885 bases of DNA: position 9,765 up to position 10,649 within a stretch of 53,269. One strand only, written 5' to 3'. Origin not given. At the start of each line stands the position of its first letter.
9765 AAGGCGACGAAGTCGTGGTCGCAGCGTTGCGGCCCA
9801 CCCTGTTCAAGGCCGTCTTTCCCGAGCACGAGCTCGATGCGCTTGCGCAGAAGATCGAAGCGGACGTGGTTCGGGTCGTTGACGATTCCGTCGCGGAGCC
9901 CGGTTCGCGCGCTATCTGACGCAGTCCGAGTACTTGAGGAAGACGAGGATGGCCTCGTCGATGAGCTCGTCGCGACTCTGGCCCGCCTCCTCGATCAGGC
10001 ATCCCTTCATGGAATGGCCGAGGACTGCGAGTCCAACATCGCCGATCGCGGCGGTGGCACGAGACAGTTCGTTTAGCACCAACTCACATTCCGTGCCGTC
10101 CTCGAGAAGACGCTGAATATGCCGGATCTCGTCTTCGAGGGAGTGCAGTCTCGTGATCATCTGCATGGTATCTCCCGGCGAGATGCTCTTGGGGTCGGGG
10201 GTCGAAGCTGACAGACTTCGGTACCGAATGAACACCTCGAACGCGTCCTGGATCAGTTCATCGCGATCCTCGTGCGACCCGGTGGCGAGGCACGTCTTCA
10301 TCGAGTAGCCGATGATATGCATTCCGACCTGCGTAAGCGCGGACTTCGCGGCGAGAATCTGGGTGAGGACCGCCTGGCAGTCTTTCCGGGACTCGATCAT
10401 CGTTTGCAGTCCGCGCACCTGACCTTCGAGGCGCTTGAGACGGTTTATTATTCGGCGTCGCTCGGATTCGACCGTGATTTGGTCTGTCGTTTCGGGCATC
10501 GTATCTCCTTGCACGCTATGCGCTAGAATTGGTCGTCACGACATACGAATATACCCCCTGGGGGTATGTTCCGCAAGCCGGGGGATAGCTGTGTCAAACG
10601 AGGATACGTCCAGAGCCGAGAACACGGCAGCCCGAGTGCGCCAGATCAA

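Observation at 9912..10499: Fused double-domain CsoR-family repressor with an x-C-S-C (CstR-like) fingerprint in both halves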

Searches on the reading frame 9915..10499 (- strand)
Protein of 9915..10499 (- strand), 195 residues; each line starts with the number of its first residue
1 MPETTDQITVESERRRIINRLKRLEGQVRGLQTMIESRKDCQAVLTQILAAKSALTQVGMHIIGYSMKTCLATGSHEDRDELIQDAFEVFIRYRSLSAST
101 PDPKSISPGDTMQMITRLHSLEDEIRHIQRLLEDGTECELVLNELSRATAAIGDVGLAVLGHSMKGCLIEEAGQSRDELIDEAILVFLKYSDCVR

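Call 5: search_protein_families(library=pfam, proteins=[window:9915-10499:-], max_evalue=0.01)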
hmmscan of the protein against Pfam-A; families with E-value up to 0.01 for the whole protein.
window:9915-10499:- (195 aa): 2 families
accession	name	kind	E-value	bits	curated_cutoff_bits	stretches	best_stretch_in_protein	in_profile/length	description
PF02583.22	Trns_repr_metal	-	2.4e-33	114.8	22.8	2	14-89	2-75/78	Metal-sensitive transcriptional repressor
PF05356.16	Phage_Coat_B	-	0.0039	17.6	23.5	0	141-161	21-41/56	Inovirus Coat protein B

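Call 6: search_protein_families(library=ncbifam, proteins=[window:9915-10499:-], max_evalue=0.01)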
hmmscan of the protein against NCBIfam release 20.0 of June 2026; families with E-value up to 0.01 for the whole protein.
window:9915-10499:- (195 aa): 3 families
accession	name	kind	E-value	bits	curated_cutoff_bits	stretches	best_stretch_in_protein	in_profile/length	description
NF052430.1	repress_RicR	exception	5.4e-19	68.6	175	2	17-77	11-71/93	copper-sensing transcriptional repressor RicR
NF008464.0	PRK11352.1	equivalog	8.2e-13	48.6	133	2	12-63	6-57/91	formaldehyde-responsive transcriptional repressor FrmR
NF011613.0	PRK15039.1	equivalog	2.4e-09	37.8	138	1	13-79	7-73/90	Ni(II)/Co(II)-binding transcriptional repressor RcnR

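Call 7: find_homologous_proteins(query=window:9915-10499:-, max_evalue=0.001)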
Query window:9915-10499:- (195 aa): 171 proteins with E <= 0.001 among 397 candidates; the best 120 are listed.
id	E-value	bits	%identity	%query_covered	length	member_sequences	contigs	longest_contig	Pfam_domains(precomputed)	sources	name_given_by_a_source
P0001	3.2e-120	416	100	100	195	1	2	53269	PF02583.23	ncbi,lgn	-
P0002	5.8e-111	386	91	100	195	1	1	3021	PF02583.23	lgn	-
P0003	6.7e-109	380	90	100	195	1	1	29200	PF02583.23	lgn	-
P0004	6.5e-107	373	88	100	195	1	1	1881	PF02583.23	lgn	-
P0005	8.7e-102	356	84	100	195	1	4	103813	PF02583.23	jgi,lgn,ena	-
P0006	3.1e-90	319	75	100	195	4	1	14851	PF02583.23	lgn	-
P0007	6.7e-87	308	71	100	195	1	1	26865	PF02583.23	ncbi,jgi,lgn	-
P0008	1.8e-85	303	73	99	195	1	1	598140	PF02583.23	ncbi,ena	-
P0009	9.6e-81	288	66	99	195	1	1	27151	PF02583.23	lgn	-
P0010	2.4e-60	221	55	100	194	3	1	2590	PF02583.23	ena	-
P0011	7.1e-59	217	56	91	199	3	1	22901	PF02583.23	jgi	-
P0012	1.1e-55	206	51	99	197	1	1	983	PF02583.23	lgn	-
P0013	2.1e-55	205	51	100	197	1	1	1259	PF02583.23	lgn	-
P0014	3.1e-55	205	52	99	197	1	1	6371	PF02583.23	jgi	jgi:DNA-binding FrmR family transcriptional regulator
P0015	5.6e-54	201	50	100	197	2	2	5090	PF02583.23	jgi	jgi:DNA-binding FrmR family transcriptional regulator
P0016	7.7e-54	200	53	95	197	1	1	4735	PF02583.23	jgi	-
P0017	1.5e-53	199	51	98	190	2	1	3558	PF02583.23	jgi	jgi:DNA-binding FrmR family transcriptional regulator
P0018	1.8e-52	196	50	99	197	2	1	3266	PF02583.23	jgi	-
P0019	4.6e-52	194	49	95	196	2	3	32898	PF02583.23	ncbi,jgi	jgi:DNA-binding FrmR family transcriptional regulator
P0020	5.1e-52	194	52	94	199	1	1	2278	PF02583.23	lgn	-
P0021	5.7e-52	194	49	88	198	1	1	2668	PF02583.23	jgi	-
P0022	1.3e-51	193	51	100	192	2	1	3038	PF02583.23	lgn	-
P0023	1.3e-51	193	52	99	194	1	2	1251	PF02583.23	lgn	-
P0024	1.4e-51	193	51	94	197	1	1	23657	PF02583.23,PF26129.1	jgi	-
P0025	4.8e-51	191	49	99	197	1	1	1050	PF02583.23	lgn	-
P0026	4.2e-48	182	48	96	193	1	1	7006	PF02583.23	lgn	-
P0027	4.3e-45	172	54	83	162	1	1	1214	PF02583.23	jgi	jgi:DNA-binding FrmR family transcriptional regulator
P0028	1.2e-43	167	44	96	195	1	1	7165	PF02583.23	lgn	-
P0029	1.6e-36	144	38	100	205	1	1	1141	PF02583.23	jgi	jgi:CsoR family transcriptional regulator, copper-sensing transcriptional repressor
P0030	3.0e-34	136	63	49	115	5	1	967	PF02583.23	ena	-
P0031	2.8e-33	133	56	49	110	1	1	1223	PF02583.23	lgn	-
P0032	3.3e-33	133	62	49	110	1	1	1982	PF02583.23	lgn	-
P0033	5.3e-32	129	67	49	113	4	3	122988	PF02583.23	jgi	jgi:DNA-binding FrmR family transcriptional regulator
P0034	5.5e-32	129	61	52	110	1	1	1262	PF02583.23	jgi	jgi:DNA-binding FrmR family transcriptional regulator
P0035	1.7e-31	127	64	43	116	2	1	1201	PF02583.23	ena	-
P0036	3.2e-31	127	65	48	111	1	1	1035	PF02583.23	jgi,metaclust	metaclust:\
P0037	4.7e-31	126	60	53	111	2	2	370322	PF02583.23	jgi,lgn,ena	-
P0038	5.5e-31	126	61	53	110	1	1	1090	PF02583.23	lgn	-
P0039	1.1e-30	125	60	52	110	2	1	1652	PF02583.23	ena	-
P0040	1.5e-30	124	67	44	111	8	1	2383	PF02583.23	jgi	-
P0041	2.3e-30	124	60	52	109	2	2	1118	PF02583.23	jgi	jgi:DNA-binding FrmR family transcriptional regulator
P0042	2.4e-30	124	61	51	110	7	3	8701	PF02583.23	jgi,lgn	jgi:CsoR family transcriptional regulator, copper-sensing transcriptional repressor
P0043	3.5e-30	123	68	45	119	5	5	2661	PF02583.23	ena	-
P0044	4.5e-30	123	59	52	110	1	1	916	PF02583.23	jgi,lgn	jgi:DNA-binding FrmR family transcriptional regulator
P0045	7.0e-30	122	61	48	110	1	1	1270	PF02583.23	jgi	jgi:CsoR family transcriptional regulator, copper-sensing transcriptional repressor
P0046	9.0e-30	122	63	51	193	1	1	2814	PF02583.23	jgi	-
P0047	9.3e-30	122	65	48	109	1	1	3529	PF02583.23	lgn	-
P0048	1.2e-29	121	61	51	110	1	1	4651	PF02583.23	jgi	jgi:CsoR family transcriptional regulator, copper-sensing transcriptional repressor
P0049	1.6e-29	121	62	50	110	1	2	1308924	PF02583.23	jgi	jgi:DNA-binding FrmR family transcriptional regulator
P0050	1.7e-29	121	64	47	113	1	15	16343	PF02583.23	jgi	jgi:DNA-binding FrmR family transcriptional regulator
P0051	2.3e-29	121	64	48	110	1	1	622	PF02583.23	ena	-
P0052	2.4e-29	120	61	49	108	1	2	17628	PF02583.23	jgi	jgi:CsoR family transcriptional regulator, copper-sensing transcriptional repressor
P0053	2.7e-29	120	60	50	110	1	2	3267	PF02583.23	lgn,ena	-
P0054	2.8e-29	120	61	49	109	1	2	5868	PF02583.23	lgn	-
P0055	2.8e-29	120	59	52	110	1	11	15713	PF02583.23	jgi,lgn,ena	jgi:CsoR family transcriptional regulator, copper-sensing transcriptional repressor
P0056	2.9e-29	120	58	54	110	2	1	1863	PF02583.23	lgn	-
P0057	2.9e-29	120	63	48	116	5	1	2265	PF02583.23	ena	-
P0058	3.3e-29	120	61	51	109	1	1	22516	PF02583.23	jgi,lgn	jgi:DNA-binding FrmR family transcriptional regulator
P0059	3.3e-29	120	58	53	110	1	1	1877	PF02583.23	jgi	jgi:DNA-binding FrmR family transcriptional regulator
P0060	5.2e-29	119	62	48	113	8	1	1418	PF02583.23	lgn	-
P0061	5.4e-29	119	62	48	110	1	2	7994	PF02583.23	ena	-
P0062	5.6e-29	119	59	51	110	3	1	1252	PF02583.23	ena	-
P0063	5.7e-29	119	62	48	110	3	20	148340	PF02583.23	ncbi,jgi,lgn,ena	jgi:DNA-binding FrmR family transcriptional regulator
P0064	6.2e-29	119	69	43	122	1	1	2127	PF02583.23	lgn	-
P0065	6.4e-29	119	62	48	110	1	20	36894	PF02583.23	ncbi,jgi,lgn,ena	ncbi:MAG TPA: metal-sensitive transcriptional regulator [Coriobacteriia bacterium]|jgi:CsoR family t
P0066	6.7e-29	119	62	48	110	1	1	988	PF02583.23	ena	-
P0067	6.9e-29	119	60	49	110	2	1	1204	PF02583.23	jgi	jgi:CsoR family transcriptional regulator, copper-sensing transcriptional repressor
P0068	7.1e-29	119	65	47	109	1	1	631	PF02583.23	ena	-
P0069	7.2e-29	119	59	52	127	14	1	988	PF02583.23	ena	-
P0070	8.9e-29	119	60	49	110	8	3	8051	PF02583.23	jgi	jgi:CsoR family transcriptional regulator, copper-sensing transcriptional repressor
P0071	1.1e-28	118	59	49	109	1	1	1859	PF02583.23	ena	-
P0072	1.2e-28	118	62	48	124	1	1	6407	PF02583.23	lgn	-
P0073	1.2e-28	118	62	48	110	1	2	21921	PF02583.23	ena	-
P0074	1.3e-28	118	55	53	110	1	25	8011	PF02583.23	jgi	jgi:DNA-binding FrmR family transcriptional regulator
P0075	1.9e-28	118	65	36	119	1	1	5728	PF02583.23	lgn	-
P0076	2.1e-28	117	60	47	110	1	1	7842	PF02583.23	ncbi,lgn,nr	ncbi:MAG: metal-sensitive transcriptional regulator [Coriobacteriia bacterium]|nr:metal-sensitive tr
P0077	2.1e-28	117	60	52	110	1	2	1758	PF02583.23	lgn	-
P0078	2.6e-28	117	56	52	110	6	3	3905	PF02583.23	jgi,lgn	jgi:DNA-binding FrmR family transcriptional regulator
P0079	2.6e-28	117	64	45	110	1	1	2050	PF02583.23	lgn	-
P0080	2.8e-28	117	59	48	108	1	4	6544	PF02583.23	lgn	-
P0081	2.8e-28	117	58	49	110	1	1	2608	PF02583.23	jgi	jgi:DNA-binding FrmR family transcriptional regulator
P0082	3.1e-28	117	60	49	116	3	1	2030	PF02583.23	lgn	-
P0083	3.2e-28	117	61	48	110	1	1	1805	PF02583.23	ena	-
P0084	4.0e-28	116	62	48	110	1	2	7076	PF02583.23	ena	-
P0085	4.1e-28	116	59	51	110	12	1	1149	PF02583.23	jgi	jgi:DNA-binding FrmR family transcriptional regulator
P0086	4.4e-28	116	57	52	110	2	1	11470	PF02583.23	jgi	jgi:CsoR family transcriptional regulator, copper-sensing transcriptional repressor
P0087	6.6e-28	116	58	51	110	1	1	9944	PF02583.23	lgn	-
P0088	6.9e-28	116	59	48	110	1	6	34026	PF02583.23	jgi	jgi:DNA-binding FrmR family transcriptional regulator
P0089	7.2e-28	116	62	51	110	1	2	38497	PF02583.23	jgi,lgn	jgi:CsoR family transcriptional regulator, copper-sensing transcriptional repressor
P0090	7.8e-28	116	60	52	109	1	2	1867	PF02583.23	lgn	-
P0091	8.8e-28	115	59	48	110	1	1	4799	PF02583.23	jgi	jgi:DNA-binding FrmR family transcriptional regulator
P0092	8.9e-28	115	60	52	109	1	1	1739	PF02583.23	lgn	-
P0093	1.0e-27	115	60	52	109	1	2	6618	PF02583.23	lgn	-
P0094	1.1e-27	115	57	48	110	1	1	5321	PF02583.23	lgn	-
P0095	1.2e-27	115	53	56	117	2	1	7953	PF02583.23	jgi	jgi:CsoR family transcriptional regulator, copper-sensing transcriptional repressor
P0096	1.2e-27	115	61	48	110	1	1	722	PF02583.23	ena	-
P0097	1.4e-27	115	58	52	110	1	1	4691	PF02583.23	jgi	jgi:DNA-binding FrmR family transcriptional regulator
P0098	1.7e-27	114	64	44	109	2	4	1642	PF02583.23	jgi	jgi:DNA-binding FrmR family transcriptional regulator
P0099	2.3e-27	114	58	50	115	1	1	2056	PF02583.23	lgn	-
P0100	2.4e-27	114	58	49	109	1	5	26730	PF02583.23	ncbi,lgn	-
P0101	2.8e-27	114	57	41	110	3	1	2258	PF02583.23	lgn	-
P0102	3.1e-27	114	57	49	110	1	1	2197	PF02583.23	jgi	jgi:DNA-binding FrmR family transcriptional regulator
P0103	3.1e-27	114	56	49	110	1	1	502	PF02583.23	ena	-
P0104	3.4e-27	113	57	41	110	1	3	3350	PF02583.23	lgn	-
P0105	3.5e-27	113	55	52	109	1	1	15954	PF02583.23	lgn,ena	-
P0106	4.3e-27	113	59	51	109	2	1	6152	PF02583.23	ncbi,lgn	-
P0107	4.4e-27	113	63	45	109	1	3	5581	PF02583.23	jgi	jgi:DNA-binding FrmR family transcriptional regulator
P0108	4.6e-27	113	54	53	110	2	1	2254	PF02583.23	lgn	-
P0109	5.2e-27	113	57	52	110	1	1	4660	PF02583.23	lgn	-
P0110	5.3e-27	113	59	44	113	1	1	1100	PF02583.23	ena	-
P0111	5.7e-27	113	60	37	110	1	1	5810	PF02583.23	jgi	jgi:CsoR family transcriptional regulator, copper-sensing transcriptional repressor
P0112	6.2e-27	113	55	49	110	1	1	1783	PF02583.23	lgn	-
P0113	6.3e-27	113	55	51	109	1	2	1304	PF02583.23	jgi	jgi:DNA-binding FrmR family transcriptional regulator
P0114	8.1e-27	112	57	51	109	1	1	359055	PF02583.23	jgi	-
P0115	8.8e-27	112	57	51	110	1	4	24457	PF02583.23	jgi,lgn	jgi:CsoR family transcriptional regulator, copper-sensing transcriptional repressor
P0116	1.1e-26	112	56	51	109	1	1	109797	PF02583.23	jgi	jgi:DNA-binding FrmR family transcriptional regulator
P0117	1.1e-26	112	59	48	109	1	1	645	PF02583.23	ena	-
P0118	1.3e-26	112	56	48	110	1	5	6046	PF02583.23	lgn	-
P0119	1.3e-26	112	57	51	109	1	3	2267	PF02583.23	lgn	-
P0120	1.4e-26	111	58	51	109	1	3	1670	PF02583.23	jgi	jgi:DNA-binding FrmR family transcriptional regulator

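Call 10: find_encoding_contigs(protein=P0008, flank=6000, max_places=3)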
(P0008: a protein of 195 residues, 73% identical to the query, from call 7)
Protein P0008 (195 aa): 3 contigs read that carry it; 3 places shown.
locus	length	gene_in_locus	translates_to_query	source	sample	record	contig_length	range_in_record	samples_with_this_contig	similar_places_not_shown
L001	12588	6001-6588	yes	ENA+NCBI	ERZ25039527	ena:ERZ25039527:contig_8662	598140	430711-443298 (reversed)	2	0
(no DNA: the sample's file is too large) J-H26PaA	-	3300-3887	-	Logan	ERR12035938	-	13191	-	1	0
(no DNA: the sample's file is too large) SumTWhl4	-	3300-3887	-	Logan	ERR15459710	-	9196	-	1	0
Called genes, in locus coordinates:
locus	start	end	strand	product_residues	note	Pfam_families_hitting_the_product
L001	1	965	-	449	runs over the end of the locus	PF00072:Response_reg, PF00158:Sigma54_activat, PF14532:Sigma54_activ_2, PF00004:AAA (weak), PF07728:AAA_5, PF25601:AAA_lid_14, PF02954:HTH_8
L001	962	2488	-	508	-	PF00989:PAS, PF08448:PAS_4, PF13426:PAS_9, PF00512:HisKA, PF13581:HATPase_c_2 (weak), PF02518:HATPase_c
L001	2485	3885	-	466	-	PF00309:Sigma54_AID, PF04963:Sigma54_CBD, PF04552:Sigma54_DBD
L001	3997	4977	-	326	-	PF00892:EamA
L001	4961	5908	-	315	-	PF01545:Cation_efflux, PF16916:ZT_dimer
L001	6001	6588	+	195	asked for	PF02583:Trns_repr_metal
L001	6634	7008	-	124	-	PF03625:DUF302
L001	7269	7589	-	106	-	PF00085:Thioredoxin, PF08534:Redoxin (weak), PF13098:Thioredoxin_2 (weak), PF13905:Thioredoxin_8 (weak)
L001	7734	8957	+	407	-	PF00762:Ferrochelatase, PF01903:CbiX (weak)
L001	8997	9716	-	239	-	PF02811:PHP (weak), PF13263:PHP_C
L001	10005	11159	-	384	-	PF00155:Aminotran_1_2, PF01212:Beta_elim_lyase (weak), PF00266:Aminotran_5, PF01041:DegT_DnrJ_EryC1, PF01053:Cys_Met_Meta_PP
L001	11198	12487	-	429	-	PF02310:B12-binding, PF04055:Radical_SAM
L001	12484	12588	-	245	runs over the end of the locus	PF04055:Radical_SAM (weak)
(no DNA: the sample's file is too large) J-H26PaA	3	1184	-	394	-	?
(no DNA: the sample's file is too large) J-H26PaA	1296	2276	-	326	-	PF00892:EamA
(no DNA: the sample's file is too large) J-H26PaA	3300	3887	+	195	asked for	PF02583:Trns_repr_metal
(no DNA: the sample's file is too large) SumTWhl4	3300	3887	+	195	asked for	PF02583:Trns_repr_metal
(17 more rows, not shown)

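Call 11: find_encoding_contigs(protein=P0005, flank=6000, max_places=3)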
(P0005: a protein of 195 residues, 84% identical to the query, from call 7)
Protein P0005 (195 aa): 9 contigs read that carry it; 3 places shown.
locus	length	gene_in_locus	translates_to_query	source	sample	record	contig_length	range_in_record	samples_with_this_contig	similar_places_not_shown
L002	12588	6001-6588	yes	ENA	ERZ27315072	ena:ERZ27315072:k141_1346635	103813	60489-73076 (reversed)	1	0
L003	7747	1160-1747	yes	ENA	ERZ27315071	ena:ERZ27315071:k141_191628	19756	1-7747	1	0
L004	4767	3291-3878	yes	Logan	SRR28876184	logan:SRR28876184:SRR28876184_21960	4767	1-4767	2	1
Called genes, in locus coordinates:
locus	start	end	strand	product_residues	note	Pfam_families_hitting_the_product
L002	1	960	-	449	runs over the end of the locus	PF00072:Response_reg, PF00004:AAA (faint), PF00158:Sigma54_activat, PF14532:Sigma54_activ_2, PF07728:AAA_5, PF25601:AAA_lid_14, PF02954:HTH_8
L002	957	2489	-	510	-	PF00989:PAS, PF13188:PAS_8 (weak), PF08448:PAS_4, PF13426:PAS_9, PF00512:HisKA, PF02518:HATPase_c, PF13581:HATPase_c_2 (weak)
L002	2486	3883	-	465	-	PF00309:Sigma54_AID, PF04963:Sigma54_CBD, PF04552:Sigma54_DBD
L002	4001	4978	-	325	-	PF00892:EamA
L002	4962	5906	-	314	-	PF01545:Cation_efflux, PF16916:ZT_dimer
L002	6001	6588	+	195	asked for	PF02583:Trns_repr_metal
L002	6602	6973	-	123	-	PF03625:DUF302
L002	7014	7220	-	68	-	PF09723:Zn_ribbon_8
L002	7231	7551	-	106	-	PF00085:Thioredoxin, PF08534:Redoxin (weak), PF13098:Thioredoxin_2 (weak)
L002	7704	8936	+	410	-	PF00762:Ferrochelatase, PF01903:CbiX (faint)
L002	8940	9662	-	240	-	PF02811:PHP (weak), PF13263:PHP_C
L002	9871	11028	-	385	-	PF00155:Aminotran_1_2, PF01212:Beta_elim_lyase, PF00266:Aminotran_5, PF01041:DegT_DnrJ_EryC1, PF01053:Cys_Met_Meta_PP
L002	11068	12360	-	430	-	PF02310:B12-binding, PF04055:Radical_SAM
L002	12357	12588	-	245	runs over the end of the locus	PF04055:Radical_SAM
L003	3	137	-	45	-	?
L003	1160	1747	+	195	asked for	PF02583:Trns_repr_metal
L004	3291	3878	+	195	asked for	PF02583:Trns_repr_metal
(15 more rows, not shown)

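Call 12: find_encoding_contigs(protein=P0019, flank=6000, max_places=3)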
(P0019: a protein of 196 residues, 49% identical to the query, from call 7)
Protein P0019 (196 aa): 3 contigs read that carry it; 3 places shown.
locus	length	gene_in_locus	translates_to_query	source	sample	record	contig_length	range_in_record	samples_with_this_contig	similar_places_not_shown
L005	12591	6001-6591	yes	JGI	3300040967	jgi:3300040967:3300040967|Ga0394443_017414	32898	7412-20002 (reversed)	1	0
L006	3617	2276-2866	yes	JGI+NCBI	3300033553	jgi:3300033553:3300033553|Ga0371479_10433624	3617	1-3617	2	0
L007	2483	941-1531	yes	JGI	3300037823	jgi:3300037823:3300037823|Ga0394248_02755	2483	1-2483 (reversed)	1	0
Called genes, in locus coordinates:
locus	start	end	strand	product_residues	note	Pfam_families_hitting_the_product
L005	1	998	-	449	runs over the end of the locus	PF00072:Response_reg, PF00158:Sigma54_activat, PF14532:Sigma54_activ_2, PF01078:Mg_chelatase (faint), PF07728:AAA_5, PF25601:AAA_lid_14, PF02954:HTH_8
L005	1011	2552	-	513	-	PF13493:DUF4118 (weak), PF00989:PAS (weak), PF08448:PAS_4, PF13426:PAS_9 (weak), PF00512:HisKA, PF02518:HATPase_c, PF13581:HATPase_c_2 (weak)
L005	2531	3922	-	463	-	PF00309:Sigma54_AID, PF04963:Sigma54_CBD, PF04552:Sigma54_DBD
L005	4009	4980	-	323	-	PF00892:EamA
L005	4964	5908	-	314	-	PF01545:Cation_efflux, PF16916:ZT_dimer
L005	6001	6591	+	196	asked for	PF02583:Trns_repr_metal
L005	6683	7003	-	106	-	PF00085:Thioredoxin, PF13098:Thioredoxin_2, PF13905:Thioredoxin_8 (faint)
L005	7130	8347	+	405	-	PF00762:Ferrochelatase (weak)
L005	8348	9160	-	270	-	PF02811:PHP (weak), PF13263:PHP_C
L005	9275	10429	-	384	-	PF00155:Aminotran_1_2, PF00266:Aminotran_5 (weak), PF01041:DegT_DnrJ_EryC1, PF01053:Cys_Met_Meta_PP (weak)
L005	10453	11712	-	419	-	PF02310:B12-binding, PF04055:Radical_SAM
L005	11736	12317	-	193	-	-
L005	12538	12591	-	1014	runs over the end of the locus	PF22148:Fervidolysin_NPro-like, PF00082:Peptidase_S8, PF04151:PPC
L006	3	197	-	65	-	?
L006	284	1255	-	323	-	PF00892:EamA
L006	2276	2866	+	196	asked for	PF02583:Trns_repr_metal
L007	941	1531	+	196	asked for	PF02583:Trns_repr_metal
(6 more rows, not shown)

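Call 13: find_encoding_contigs(protein=P0024, flank=6000, max_places=2)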
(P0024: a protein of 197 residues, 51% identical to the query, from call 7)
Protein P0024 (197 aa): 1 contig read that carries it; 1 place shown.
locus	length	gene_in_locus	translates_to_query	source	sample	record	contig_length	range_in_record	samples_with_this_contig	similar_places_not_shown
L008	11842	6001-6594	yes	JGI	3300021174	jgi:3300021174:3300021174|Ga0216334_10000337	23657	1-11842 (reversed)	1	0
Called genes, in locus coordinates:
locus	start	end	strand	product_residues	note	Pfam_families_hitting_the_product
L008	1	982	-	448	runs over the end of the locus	PF00072:Response_reg, PF00158:Sigma54_activat, PF14532:Sigma54_activ_2, PF00004:AAA (faint), PF07728:AAA_5, PF25601:AAA_lid_14, PF02954:HTH_8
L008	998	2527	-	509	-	PF00989:PAS (weak), PF08448:PAS_4, PF13426:PAS_9, PF00512:HisKA, PF13581:HATPase_c_2 (weak), PF02518:HATPase_c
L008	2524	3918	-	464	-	PF00309:Sigma54_AID, PF04963:Sigma54_CBD, PF04552:Sigma54_DBD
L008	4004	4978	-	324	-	PF00892:EamA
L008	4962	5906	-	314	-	PF01545:Cation_efflux, PF16916:ZT_dimer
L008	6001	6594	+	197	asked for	PF02583:Trns_repr_metal, PF26129:Vwde (faint), PF02583:Trns_repr_metal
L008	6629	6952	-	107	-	PF00085:Thioredoxin, PF08534:Redoxin (weak), PF13098:Thioredoxin_2, PF13905:Thioredoxin_8 (faint)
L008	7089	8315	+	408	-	PF00762:Ferrochelatase (weak), PF01903:CbiX (faint)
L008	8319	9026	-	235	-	PF13263:PHP_C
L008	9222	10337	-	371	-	PF00155:Aminotran_1_2, PF01041:DegT_DnrJ_EryC1, PF01053:Cys_Met_Meta_PP (weak)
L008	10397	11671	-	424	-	PF02310:B12-binding, PF04055:Radical_SAM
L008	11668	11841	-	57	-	?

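Call 14: find_encoding_contigs(protein=P0011, flank=6000, max_places=2)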
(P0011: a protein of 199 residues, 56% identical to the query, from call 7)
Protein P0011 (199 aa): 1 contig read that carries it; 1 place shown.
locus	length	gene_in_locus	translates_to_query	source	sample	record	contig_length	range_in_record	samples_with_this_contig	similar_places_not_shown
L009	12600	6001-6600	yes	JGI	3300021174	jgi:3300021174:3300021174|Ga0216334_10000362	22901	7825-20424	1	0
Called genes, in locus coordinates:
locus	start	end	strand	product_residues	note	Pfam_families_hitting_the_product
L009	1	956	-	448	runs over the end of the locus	PF00072:Response_reg, PF00158:Sigma54_activat, PF14532:Sigma54_activ_2, PF07728:AAA_5, PF25601:AAA_lid_14, PF02954:HTH_8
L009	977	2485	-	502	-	PF13493:DUF4118 (weak), PF00989:PAS (weak), PF08448:PAS_4, PF13426:PAS_9, PF00512:HisKA, PF02518:HATPase_c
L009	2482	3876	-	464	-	PF00309:Sigma54_AID, PF04963:Sigma54_CBD, PF04552:Sigma54_DBD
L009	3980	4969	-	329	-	PF00892:EamA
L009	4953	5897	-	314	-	PF01545:Cation_efflux, PF16916:ZT_dimer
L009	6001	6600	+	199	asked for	PF02583:Trns_repr_metal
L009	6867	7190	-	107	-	PF00085:Thioredoxin, PF13098:Thioredoxin_2 (weak)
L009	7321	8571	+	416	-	PF00762:Ferrochelatase, PF01903:CbiX (faint)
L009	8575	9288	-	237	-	PF02811:PHP (weak), PF13263:PHP_C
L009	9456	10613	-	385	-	PF00155:Aminotran_1_2, PF01041:DegT_DnrJ_EryC1, PF01053:Cys_Met_Meta_PP (weak)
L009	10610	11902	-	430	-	PF02310:B12-binding, PF04055:Radical_SAM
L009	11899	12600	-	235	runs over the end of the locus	-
